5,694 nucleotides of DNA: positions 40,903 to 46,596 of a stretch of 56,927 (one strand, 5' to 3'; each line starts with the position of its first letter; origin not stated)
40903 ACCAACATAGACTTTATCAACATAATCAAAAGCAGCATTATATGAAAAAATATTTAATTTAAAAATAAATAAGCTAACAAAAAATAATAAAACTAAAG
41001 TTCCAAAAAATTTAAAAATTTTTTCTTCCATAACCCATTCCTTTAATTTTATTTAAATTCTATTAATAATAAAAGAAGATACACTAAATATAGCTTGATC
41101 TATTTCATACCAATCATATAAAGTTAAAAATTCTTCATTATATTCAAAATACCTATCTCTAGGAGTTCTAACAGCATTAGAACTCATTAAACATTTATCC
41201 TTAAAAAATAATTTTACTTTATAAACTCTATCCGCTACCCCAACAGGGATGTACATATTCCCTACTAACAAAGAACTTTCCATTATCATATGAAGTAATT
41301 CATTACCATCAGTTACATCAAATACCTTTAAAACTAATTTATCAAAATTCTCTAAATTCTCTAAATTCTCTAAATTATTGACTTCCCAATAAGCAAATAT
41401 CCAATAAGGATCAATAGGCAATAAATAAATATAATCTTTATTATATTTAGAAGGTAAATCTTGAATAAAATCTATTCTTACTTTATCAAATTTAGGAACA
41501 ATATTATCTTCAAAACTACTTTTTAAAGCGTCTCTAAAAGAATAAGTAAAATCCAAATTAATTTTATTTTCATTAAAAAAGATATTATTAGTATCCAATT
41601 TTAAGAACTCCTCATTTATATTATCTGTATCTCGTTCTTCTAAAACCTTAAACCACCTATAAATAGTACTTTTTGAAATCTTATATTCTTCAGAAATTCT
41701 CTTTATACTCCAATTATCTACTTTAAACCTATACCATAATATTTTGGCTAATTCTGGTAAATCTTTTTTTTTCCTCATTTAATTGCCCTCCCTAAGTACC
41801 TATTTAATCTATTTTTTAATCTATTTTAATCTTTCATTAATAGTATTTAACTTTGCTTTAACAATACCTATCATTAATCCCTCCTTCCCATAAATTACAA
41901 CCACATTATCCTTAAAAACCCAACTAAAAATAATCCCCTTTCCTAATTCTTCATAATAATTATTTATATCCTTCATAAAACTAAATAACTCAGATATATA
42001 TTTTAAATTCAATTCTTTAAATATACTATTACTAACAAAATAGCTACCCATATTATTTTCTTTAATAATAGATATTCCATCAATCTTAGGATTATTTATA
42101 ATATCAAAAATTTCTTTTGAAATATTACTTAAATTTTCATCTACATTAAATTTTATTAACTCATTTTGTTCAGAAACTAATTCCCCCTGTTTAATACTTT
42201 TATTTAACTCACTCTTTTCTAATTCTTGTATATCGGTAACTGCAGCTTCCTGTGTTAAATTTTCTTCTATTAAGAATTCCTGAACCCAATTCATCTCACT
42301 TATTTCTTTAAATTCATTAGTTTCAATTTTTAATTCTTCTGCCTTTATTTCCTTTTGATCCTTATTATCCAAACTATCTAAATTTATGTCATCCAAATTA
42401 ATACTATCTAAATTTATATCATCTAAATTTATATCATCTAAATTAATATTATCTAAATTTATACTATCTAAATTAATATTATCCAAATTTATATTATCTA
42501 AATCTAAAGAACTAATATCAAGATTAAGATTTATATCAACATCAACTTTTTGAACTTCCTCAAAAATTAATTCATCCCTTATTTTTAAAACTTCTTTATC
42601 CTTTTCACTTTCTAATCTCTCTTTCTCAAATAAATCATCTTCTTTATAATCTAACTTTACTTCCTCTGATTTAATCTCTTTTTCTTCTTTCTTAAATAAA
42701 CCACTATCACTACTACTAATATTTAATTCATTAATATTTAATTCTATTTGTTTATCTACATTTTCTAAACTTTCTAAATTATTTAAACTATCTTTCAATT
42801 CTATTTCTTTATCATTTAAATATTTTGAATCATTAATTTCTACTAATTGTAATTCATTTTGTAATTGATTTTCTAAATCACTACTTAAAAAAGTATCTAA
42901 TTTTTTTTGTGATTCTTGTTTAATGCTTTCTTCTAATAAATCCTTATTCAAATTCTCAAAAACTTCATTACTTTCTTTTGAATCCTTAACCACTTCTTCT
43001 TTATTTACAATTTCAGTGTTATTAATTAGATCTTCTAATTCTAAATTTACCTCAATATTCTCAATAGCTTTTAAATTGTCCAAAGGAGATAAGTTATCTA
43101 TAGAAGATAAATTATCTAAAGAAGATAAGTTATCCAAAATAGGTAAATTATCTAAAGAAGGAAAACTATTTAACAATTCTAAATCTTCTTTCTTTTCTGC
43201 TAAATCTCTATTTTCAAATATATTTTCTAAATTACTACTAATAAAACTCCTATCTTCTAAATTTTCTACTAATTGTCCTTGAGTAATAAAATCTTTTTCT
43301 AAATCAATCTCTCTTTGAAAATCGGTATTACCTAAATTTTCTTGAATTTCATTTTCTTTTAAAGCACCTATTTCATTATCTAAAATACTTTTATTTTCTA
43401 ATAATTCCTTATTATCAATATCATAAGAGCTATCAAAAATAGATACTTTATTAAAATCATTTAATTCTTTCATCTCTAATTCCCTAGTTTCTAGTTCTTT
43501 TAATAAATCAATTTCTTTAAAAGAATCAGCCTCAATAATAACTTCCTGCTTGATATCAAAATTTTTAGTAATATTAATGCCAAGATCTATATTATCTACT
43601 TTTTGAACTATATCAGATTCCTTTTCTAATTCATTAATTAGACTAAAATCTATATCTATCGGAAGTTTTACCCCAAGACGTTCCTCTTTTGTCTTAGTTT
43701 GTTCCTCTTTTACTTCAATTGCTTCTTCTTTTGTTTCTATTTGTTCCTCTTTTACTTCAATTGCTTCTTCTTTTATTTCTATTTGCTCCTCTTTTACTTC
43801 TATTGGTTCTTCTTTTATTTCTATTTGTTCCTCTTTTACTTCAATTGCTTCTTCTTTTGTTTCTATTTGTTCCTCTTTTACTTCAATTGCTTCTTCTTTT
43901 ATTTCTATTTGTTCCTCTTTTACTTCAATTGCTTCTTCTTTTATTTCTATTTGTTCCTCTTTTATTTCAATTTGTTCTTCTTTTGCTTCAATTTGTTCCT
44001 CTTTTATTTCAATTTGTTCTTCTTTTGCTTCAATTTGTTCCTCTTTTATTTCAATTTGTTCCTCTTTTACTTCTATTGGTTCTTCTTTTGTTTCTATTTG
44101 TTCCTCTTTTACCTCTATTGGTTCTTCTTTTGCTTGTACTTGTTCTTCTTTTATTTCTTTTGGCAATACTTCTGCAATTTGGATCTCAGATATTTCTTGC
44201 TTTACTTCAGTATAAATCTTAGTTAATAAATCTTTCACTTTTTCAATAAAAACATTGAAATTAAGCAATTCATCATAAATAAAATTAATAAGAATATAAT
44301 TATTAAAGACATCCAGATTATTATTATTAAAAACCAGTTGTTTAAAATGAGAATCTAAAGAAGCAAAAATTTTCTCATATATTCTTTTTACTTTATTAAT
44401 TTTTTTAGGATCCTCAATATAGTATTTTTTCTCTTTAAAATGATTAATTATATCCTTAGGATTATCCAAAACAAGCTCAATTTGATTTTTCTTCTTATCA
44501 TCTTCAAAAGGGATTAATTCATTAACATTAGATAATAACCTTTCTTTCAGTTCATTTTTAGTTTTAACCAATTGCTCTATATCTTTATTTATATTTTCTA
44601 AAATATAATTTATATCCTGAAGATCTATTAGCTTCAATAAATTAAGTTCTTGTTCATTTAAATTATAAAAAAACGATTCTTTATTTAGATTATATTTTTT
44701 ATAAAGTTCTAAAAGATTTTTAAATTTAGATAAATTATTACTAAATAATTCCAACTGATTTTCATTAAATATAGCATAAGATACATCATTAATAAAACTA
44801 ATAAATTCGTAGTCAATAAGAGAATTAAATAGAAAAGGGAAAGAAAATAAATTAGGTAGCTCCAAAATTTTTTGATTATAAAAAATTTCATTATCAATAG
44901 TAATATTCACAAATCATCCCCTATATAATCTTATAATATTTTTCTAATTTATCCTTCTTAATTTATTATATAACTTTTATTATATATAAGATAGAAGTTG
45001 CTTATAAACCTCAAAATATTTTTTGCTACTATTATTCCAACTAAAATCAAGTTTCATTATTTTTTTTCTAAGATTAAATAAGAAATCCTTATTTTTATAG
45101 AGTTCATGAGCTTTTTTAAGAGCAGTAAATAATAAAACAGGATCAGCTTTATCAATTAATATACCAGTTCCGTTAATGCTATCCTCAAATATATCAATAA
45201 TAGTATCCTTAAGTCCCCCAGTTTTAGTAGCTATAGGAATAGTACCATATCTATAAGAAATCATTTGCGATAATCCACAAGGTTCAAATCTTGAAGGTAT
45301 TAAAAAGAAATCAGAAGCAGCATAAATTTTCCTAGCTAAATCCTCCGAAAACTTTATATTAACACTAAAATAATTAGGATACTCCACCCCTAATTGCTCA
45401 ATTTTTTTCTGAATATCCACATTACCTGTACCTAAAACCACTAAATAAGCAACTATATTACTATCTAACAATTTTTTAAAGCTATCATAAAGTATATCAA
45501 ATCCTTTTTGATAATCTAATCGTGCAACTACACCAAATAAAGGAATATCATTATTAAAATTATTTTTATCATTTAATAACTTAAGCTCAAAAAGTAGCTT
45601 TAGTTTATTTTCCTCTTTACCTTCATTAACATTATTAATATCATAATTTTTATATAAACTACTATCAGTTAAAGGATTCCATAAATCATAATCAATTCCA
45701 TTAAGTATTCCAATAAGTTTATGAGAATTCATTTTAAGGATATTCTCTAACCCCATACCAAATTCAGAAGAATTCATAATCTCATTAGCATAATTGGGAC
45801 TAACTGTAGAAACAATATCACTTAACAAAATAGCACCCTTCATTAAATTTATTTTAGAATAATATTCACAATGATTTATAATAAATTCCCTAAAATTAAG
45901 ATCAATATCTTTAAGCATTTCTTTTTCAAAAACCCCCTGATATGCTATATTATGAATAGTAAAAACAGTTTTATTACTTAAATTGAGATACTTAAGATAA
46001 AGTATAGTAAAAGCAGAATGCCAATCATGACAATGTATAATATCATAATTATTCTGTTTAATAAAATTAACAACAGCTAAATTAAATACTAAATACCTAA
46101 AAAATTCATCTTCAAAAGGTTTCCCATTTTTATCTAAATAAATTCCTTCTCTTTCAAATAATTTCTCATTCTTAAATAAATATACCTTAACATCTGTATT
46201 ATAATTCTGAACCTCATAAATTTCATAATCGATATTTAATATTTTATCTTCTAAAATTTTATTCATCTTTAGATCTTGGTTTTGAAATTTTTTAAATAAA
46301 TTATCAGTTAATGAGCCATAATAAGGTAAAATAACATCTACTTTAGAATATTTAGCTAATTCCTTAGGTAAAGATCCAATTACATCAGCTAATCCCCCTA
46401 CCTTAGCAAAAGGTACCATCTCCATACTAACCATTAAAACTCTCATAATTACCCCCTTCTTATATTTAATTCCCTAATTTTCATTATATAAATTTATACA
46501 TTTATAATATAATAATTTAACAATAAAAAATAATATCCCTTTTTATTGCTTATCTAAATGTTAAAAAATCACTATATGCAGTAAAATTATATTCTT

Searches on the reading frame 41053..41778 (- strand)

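Call 72: search_protein_families(library=pfam, proteins=[window:41053-41778:-], max_evalue=0.0001)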
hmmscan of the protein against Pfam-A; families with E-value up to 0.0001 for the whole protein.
window:41053-41778:- (241 aa): 1 family
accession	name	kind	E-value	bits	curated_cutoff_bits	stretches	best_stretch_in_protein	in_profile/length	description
PF16258.11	DUF4912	-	1.2e-18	67.9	29.4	1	112-210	1-112/118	Domain of unknown function (DUF4912)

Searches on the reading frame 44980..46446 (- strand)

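Call 72: search_protein_families(library=pfam, proteins=[window:44980-46446:-], max_evalue=0.0001)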
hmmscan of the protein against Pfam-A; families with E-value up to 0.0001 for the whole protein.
window:44980-46446:- (488 aa): 4 families
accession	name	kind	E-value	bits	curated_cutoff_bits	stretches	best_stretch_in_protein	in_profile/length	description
PF08323.17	Glyco_transf_5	-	3.4e-69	233.6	22.7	1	2-238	1-238/239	Starch synthase catalytic domain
PF00534.26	Glycos_transf_1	-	3.8e-16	59.5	26.4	1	293-446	7-155/172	Glycosyl transferases group 1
PF13692.12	Glyco_trans_1_4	-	5.3e-13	49.9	27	1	303-445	3-138/142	Glycosyl transferases group 1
PF13439.12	Glyco_transf_4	-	2.3e-09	38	28.5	1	85-222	21-147/170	Glycosyltransferase Family 4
